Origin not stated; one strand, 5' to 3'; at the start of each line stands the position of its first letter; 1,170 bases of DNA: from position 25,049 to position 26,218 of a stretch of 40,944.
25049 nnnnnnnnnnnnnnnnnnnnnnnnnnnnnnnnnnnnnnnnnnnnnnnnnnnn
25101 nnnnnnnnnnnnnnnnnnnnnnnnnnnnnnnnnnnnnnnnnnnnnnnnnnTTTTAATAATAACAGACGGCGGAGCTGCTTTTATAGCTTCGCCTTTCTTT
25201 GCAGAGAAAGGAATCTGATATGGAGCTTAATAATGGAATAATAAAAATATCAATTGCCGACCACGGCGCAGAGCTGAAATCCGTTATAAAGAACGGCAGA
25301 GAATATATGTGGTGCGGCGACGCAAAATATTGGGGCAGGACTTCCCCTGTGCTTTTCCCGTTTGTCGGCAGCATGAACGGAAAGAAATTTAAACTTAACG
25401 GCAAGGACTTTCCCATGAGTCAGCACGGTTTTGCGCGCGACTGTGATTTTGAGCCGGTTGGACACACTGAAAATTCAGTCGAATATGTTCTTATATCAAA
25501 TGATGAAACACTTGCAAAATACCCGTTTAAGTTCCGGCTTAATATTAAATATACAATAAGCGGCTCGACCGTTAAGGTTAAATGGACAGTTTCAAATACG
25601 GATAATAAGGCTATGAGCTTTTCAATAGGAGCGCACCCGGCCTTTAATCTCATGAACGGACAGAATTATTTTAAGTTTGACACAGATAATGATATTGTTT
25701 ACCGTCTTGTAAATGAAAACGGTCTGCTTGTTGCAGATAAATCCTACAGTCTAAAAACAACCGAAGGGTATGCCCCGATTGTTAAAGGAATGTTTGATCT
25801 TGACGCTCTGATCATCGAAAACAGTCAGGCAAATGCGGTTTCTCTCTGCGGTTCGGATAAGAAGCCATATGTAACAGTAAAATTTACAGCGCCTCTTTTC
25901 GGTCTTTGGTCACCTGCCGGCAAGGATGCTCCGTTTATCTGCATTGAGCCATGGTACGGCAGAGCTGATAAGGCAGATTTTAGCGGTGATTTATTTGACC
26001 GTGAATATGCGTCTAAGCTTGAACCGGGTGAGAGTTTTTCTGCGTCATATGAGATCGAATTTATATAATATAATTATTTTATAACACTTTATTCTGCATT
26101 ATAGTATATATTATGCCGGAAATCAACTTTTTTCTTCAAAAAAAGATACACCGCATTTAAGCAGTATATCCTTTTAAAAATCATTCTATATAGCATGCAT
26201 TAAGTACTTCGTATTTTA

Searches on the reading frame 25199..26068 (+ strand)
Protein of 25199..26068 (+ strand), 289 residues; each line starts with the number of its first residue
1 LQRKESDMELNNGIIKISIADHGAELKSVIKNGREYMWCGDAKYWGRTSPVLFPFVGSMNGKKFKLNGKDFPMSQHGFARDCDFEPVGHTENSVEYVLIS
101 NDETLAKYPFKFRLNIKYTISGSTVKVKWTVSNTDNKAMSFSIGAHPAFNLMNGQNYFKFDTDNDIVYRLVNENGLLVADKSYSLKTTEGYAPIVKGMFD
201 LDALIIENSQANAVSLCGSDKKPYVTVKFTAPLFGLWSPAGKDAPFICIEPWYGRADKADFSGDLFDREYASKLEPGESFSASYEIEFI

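Call 36: search_protein_families(library=pfam, proteins=[window:25199-26068:+], max_evalue=0.01)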
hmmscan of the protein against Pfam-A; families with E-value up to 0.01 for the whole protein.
window:25199-26068:+ (289 aa): 1 family
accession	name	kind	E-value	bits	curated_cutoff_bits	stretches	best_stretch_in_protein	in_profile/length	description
PF01263.26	Aldose_epim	-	7.4e-29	101.5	27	1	9-162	4-176/299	Aldose 1-epimerase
